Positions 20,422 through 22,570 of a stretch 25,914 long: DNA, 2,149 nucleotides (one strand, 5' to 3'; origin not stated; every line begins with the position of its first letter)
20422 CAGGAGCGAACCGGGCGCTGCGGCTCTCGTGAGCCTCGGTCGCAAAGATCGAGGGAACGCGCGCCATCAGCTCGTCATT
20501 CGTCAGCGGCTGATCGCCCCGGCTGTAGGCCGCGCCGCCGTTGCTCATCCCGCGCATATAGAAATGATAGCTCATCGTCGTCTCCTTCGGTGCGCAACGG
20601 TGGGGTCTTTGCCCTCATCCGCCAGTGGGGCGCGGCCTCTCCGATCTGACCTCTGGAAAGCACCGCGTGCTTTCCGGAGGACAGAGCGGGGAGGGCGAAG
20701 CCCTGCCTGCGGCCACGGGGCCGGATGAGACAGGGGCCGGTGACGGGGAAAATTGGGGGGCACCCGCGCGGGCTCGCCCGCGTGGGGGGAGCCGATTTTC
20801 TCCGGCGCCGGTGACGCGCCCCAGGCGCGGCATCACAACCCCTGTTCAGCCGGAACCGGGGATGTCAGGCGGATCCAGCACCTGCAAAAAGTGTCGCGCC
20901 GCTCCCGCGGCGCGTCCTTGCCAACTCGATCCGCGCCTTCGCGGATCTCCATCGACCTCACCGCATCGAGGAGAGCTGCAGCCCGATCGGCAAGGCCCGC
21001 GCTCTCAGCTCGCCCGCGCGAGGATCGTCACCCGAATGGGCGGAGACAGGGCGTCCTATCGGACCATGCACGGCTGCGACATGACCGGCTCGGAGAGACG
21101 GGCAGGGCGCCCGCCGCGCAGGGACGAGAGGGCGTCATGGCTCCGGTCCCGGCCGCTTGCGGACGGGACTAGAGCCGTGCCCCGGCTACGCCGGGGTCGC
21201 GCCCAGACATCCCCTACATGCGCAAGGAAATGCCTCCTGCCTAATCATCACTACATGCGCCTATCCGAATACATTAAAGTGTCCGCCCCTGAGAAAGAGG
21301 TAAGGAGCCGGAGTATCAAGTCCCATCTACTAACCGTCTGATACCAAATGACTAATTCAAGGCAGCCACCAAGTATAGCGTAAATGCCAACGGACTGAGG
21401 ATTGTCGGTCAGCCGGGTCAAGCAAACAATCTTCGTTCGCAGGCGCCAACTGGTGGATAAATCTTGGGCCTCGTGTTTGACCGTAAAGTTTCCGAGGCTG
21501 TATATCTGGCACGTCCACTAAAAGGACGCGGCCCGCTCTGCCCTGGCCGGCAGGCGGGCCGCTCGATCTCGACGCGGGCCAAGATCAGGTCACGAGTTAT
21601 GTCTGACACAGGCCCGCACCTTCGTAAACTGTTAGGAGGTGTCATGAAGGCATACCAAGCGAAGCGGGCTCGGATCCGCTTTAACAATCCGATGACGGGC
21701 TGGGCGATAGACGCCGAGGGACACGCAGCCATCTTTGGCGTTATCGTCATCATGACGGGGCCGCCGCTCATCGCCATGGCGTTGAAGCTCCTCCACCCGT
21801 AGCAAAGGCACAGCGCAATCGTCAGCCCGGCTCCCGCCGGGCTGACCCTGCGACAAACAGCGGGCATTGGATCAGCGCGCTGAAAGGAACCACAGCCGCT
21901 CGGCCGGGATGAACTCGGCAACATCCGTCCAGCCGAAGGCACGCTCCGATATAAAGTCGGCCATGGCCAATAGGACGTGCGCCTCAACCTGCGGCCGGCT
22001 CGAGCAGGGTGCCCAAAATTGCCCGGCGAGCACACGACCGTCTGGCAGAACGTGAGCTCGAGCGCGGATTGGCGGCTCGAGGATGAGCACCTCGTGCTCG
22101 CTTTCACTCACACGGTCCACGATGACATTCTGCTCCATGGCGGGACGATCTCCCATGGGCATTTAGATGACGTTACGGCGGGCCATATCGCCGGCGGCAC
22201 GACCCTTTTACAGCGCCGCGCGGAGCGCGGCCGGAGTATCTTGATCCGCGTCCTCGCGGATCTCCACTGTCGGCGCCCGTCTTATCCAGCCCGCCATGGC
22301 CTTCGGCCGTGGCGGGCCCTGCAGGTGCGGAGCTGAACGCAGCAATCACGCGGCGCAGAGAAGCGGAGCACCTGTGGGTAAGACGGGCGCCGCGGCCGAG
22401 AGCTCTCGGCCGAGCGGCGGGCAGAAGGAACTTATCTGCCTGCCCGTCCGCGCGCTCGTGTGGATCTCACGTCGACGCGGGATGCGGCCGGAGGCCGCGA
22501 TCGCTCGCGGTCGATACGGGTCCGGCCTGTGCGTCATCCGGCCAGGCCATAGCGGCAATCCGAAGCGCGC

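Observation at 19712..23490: Each minus-strand gene in this block is preceded by a copy of the hairpin element: possible leading-region single-strand promoters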

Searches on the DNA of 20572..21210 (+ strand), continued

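Call 99: search_rna_families(source=L145, start=6000, end=20000, threshold=evalue, max_evalue=1)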
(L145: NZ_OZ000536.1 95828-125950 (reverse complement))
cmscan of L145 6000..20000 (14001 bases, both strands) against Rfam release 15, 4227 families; matches with E-value up to 1: 2.
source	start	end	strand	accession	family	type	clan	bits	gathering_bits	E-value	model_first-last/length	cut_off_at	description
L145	9090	9179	+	RF03211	mir-666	Gene; miRNA;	-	27.8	70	0.14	1-86/86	no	mir-666 microRNA precursor family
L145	7274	7337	-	RF01129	sR44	Gene; snRNA; snoRNA; CD-box;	-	20.2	45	0.3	1-55/55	no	Small nucleolar RNA sR44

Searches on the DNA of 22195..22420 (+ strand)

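Call 9: search_dna_similar(query=window:22195-22420:+, collection=plasmids, mode=distant, max_rows=40)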
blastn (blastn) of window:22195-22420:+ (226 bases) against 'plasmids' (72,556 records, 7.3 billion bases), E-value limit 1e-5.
Records with a match: 10; places in all: 23; records where one place covers at least 80% of the query: 10.
Best place of each record, by identity: >=99% 8; 90-95% 2.
By first word of the organism name: Cereibacter 10.
By predicted mobility (MOB-suite, as given by PLSDB): conjugative 9; non-mobilizable 1.
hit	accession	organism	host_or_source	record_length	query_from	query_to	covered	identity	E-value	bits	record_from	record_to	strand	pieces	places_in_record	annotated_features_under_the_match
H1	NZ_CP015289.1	Cereibacter sphaeroides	Cereibacter sphaeroides 2.4.1,single ...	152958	1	226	100%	100.0%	1e-111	408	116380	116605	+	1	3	none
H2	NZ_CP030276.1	Cereibacter sphaeroides 2.4.1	cell culture,laboratory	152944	1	226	100%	100.0%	1e-111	408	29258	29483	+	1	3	none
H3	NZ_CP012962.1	Cereibacter sphaeroides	cell culture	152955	1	226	100%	100.0%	1e-111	408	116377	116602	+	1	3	none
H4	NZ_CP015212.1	Cereibacter sphaeroides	Cereibacter sphaeroides 2.4.1,single ...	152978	1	226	100%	100.0%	1e-111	408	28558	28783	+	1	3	none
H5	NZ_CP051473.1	Cereibacter sphaeroides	cell culture,laboratory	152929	1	226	100%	100.0%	1e-111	408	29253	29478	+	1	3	none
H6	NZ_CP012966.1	Cereibacter sphaeroides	cell culture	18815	1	226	100%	99.6%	5e-110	404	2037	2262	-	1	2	none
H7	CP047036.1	Cereibacter sphaeroides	cell culture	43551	1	226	100%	99.1%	8e-108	396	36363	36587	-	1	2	none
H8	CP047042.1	Cereibacter sphaeroides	cell culture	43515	1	226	100%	99.1%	8e-108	396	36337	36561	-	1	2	none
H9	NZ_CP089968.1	Cereibacter azotoformans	Owen's River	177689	1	226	100%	94.2%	1e-93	350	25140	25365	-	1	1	none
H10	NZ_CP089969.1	Cereibacter azotoformans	Owen's River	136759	1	226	100%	94.2%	1e-93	350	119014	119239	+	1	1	none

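Call 10: get_annotated_region(hit=H1, flank=20000)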
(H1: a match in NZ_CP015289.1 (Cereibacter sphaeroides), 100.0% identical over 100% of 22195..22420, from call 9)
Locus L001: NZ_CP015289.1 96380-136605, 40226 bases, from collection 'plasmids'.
description: Cereibacter sphaeroides strain MBTLJ-20 plasmid a, complete sequence
organism: Cereibacter sphaeroides (NCBI taxid 1063)
taxonomy: Bacteria; Pseudomonadota; Alphaproteobacteria; Rhodobacterales; Paracoccaceae; Cereibacter; Cereibacter sphaeroides
host: -; source: Cereibacter sphaeroides 2.4.1,single cell; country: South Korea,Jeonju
typing (MOB-suite, as given by PLSDB): conjugative; replicon rep_cluster_605; relaxase MOBF; mating-pair formation MPF_F
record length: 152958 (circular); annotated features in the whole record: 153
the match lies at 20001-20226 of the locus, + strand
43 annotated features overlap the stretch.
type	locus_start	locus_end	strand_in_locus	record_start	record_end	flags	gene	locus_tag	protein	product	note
CDS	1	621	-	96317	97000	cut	-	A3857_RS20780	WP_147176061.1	transposase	GO:0006313 - DNA transposition [Evidence IEA]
CDS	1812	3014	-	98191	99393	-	-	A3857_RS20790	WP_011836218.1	restriction endonuclease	-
CDS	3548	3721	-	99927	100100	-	-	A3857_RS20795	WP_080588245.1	hypothetical protein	-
CDS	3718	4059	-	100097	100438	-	-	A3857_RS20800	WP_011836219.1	hypothetical protein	-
CDS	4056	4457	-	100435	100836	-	-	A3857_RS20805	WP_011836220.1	hypothetical protein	-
CDS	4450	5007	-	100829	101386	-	-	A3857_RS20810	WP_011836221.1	DUF2726 domain-containing protein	-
CDS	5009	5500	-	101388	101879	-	-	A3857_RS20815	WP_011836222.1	hypothetical protein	-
CDS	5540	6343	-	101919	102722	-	-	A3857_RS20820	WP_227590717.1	DsbA family protein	-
CDS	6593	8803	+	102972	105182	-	-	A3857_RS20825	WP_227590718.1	type IV secretion system DNA-binding domain-containing protein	-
CDS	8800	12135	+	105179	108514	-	mobF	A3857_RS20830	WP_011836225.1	MobF family relaxase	-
CDS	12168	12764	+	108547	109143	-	-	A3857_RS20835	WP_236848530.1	hypothetical protein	-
CDS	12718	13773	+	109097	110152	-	-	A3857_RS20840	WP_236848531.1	hypothetical protein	-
CDS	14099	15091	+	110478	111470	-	-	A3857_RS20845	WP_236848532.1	ParA family protein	-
CDS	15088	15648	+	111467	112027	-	-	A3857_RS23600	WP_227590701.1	hypothetical protein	-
CDS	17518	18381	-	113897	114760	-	-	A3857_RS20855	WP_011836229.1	DUF932 domain-containing protein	-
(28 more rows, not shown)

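Call 12: get_annotated_region(hit=H9, flank=8000)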
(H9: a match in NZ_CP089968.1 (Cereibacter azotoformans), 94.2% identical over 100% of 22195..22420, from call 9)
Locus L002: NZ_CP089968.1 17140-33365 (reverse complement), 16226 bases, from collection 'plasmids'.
description: Cereibacter azotoformans strain ORIO plasmid pORIO2, complete sequence
organism: Cereibacter azotoformans (NCBI taxid 43057)
taxonomy: Bacteria; Pseudomonadota; Alphaproteobacteria; Rhodobacterales; Paracoccaceae; Cereibacter; Cereibacter azotoformans
host: -; source: Owen's River; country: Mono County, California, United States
typing (MOB-suite, as given by PLSDB): conjugative; replicon rep_cluster_579; relaxase MOBF; mating-pair formation MPF_F
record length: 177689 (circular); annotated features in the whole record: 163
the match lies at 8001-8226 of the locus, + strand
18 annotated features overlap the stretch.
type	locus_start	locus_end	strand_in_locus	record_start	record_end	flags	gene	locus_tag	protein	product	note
CDS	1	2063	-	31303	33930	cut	-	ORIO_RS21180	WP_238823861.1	GGDEF domain-containing phosphodiesterase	-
CDS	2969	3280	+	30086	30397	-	-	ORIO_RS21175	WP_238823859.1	hypothetical protein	-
CDS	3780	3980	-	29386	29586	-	-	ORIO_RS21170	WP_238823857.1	hypothetical protein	-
CDS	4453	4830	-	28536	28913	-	-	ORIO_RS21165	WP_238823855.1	theronine dehydrogenase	-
CDS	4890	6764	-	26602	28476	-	-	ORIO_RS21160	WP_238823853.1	ParB N-terminal domain-containing protein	-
CDS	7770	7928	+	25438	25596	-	-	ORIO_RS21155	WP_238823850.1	hypothetical protein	-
CDS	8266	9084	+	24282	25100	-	-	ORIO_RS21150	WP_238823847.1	SOS response-associated peptidase family protein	GO:0006974 - DNA damage response [Evidence IEA]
CDS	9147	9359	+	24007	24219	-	-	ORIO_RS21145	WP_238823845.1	type II toxin-antitoxin system VapB family antitoxin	-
CDS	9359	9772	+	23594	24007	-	-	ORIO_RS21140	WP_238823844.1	type II toxin-antitoxin system VapC family toxin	-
CDS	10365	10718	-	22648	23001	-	-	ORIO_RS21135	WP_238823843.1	hypothetical protein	-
CDS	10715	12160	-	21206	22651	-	-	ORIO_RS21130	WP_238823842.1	DUF4942 domain-containing protein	-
CDS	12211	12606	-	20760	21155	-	-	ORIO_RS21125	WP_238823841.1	DUF3768 domain-containing protein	-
CDS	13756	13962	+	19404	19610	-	-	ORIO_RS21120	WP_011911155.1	cold-shock protein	-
CDS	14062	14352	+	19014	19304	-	-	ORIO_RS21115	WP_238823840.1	DUF982 domain-containing protein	-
CDS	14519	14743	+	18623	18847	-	-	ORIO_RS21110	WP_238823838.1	hypothetical protein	-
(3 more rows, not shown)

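Call 13: get_annotated_region(hit=H10, flank=8000)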
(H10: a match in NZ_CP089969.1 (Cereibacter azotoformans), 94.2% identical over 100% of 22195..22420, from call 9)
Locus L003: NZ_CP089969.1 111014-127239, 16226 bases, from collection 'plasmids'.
description: Cereibacter azotoformans strain ORIO plasmid pORIO3, complete sequence
organism: Cereibacter azotoformans (NCBI taxid 43057)
taxonomy: Bacteria; Pseudomonadota; Alphaproteobacteria; Rhodobacterales; Paracoccaceae; Cereibacter; Cereibacter azotoformans
host: -; source: Owen's River; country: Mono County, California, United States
typing (MOB-suite, as given by PLSDB): conjugative; relaxase MOBF; mating-pair formation MPF_F
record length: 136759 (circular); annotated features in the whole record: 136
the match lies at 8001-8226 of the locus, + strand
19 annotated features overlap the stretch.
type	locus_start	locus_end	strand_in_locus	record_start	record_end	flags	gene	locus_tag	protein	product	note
CDS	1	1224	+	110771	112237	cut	istA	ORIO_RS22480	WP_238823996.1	IS21 family transposase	-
CDS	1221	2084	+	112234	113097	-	istB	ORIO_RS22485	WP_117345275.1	IS21-like element helper ATPase IstB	-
CDS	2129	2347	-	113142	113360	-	-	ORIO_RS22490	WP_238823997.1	hypothetical protein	-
CDS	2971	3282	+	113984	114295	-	-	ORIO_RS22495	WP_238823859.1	hypothetical protein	-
CDS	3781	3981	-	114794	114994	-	-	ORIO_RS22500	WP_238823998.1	hypothetical protein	-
CDS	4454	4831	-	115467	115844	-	-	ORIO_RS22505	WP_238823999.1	theronine dehydrogenase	-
CDS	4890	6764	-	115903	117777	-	-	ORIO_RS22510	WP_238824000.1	ParB N-terminal domain-containing protein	-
CDS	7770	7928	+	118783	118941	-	-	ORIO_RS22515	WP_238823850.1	hypothetical protein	-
CDS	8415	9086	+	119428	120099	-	-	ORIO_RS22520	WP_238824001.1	SOS response-associated peptidase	GO:0018142 - obsolete protein-DNA covalent cross-linking [Evidence IEA]; GO:0009432 - SOS response [Evidence IEA]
CDS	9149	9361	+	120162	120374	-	-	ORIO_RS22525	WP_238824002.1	type II toxin-antitoxin system VapB family antitoxin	-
CDS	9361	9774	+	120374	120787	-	-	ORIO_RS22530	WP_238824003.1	hypothetical protein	-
CDS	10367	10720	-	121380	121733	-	-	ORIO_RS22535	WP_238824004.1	hypothetical protein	-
CDS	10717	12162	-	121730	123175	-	-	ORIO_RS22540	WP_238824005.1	DUF4942 domain-containing protein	-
CDS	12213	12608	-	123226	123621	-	-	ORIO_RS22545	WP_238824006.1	DUF3768 domain-containing protein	-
CDS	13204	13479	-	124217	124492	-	-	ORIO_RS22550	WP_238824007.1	MerR family DNA-binding protein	-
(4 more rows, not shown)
